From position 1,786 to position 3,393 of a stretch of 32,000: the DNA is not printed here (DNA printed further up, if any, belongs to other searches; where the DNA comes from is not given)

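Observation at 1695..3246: ThiC-family gene is controlled by a cobalamin riboswitch rather than a TPP riboswitch, so it is probably 5-hydroxybenzimidazole synthase (BzaF-type), not ThiC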

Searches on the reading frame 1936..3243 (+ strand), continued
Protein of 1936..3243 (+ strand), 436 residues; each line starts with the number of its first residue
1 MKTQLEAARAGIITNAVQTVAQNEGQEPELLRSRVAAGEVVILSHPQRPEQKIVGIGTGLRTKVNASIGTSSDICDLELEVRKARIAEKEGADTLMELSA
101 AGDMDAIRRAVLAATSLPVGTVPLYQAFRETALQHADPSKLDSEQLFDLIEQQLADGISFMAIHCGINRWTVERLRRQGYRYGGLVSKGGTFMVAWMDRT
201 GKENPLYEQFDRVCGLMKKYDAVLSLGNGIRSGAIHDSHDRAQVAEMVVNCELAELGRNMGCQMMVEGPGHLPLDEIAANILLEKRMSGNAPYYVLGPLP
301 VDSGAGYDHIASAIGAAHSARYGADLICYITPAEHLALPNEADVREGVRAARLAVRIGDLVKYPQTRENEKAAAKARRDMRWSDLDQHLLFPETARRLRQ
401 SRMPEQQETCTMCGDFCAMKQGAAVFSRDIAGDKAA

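Call 71: find_encoding_contigs(protein=P0306, flank=10000, max_places=1)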
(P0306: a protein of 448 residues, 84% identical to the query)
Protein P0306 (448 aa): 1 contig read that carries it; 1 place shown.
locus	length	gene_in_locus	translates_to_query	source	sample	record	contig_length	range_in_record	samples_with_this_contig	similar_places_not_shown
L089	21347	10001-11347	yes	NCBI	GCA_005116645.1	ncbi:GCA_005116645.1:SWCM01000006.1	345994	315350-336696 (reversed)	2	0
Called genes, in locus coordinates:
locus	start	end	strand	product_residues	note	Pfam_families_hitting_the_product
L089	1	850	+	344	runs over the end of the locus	-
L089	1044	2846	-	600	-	PF00239:Resolvase, PF07508:Recombinase, PF13408:Zn_ribbon_recom (weak)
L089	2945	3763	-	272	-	PF13567:DUF4131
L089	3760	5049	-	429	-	PF04413:Glycos_transf_N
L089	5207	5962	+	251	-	PF20260:PUA_4 (weak), PF04452:Methyltrans_RNA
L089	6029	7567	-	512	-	PF00171:Aldedh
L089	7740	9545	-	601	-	PF01541:GIY-YIG, PF27096:UvrC_M, PF02151:UVR, PF22920:UvrC_RNaseH, PF08459:UvrC_RNaseH_dom, PF12826:HHH_2, PF14520:HHH_5, PF00633:HHH (weak)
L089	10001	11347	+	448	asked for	PF01964:ThiC_Rad_SAM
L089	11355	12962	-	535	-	PF00005:ABC_tran, PF02463:SMC_N (weak), PF13191:AAA_16 (faint), PF13401:AAA_22 (faint), PF13555:AAA_29 (faint), PF20720:nSTAND3 (faint), PF08352:oligo_HPY (weak), PF00005:ABC_tran, +1 more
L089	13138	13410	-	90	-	PF00708:Acylphosphatase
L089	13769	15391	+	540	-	PF05681:Fumerase, PF05683:Fumerase_C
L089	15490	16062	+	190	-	PF03352:Adenine_glyco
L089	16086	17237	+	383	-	PF13385:Laminin_G_3 (weak), PF04892:VanZ-LLP1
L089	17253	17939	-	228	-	PF07589:PEP_exosort_dom (weak)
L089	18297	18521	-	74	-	PF14451:Ub-Mut7C (weak), PF02597:ThiS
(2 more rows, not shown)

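Call 72: find_homologous_proteins(query=L085:8297-9328:+, max_evalue=1e-10)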
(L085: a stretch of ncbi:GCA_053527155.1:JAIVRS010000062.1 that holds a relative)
Query L085:8297-9328:+ (344 aa): 151 proteins with E <= 1e-10 among 8000 candidates; the best 120 are listed.
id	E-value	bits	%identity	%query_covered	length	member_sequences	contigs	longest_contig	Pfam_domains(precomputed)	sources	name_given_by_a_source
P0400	1.1e-232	790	100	100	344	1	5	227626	PF13489.13,PF00891.25,PF08100.19,PF08242.19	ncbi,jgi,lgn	ncbi:methyltransferase [Desulfobulbus propionicus]|jgi:SAM-dependent methyltransferase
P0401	5.1e-191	652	85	98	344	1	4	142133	PF13489.13,PF13649.13,PF00891.25,PF08100.19,PF08242.19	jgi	jgi:hypothetical protein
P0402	3.2e-181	620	81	99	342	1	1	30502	PF13489.13,PF00891.25,PF08100.19,PF08242.19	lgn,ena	-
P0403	1.9e-177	608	81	98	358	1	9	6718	PF13489.13,PF13649.13,PF00891.25,PF08100.19,PF08241.19,PF08242.19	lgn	-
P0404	1.3e-170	585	79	96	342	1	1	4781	PF13489.13,PF00891.25,PF08100.19,PF08242.19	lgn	-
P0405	5.2e-125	435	62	100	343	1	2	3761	PF13489.13,PF13649.13,PF00891.25,PF08100.19,PF08242.19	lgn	-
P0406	3.7e-124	433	62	96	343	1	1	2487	PF13489.13,PF13649.13,PF00891.25,PF08100.19,PF08242.19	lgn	-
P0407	3.6e-122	426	60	98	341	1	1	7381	PF13489.13,PF13649.13,PF00891.25,PF08100.19,PF08242.19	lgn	-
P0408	4.1e-122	426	61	96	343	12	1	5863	PF13489.13,PF13649.13,PF00891.25,PF08100.19,PF08242.19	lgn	-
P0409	5.6e-122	425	60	97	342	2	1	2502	PF13489.13,PF00891.25,PF08100.19,PF08242.19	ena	-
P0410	7.0e-122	425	60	95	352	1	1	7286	PF00891.25,PF08100.19,PF08242.19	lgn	-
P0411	2.7e-118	413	59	95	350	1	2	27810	PF00891.25,PF08100.19,PF08242.19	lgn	-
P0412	1.7e-117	411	59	94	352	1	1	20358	PF00891.25,PF08100.19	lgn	-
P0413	2.1e-117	410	57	96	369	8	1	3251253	PF00891.25,PF08100.19,PF08242.19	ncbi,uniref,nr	ncbi:methyltransferase [uncultured Desulfobulbus sp.]|uniref:methyltransferase n=1 Tax=uncultured De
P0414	3.9e-117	409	57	96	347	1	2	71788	PF13489.13,PF00891.25,PF08100.19,PF08242.19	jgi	jgi:hypothetical protein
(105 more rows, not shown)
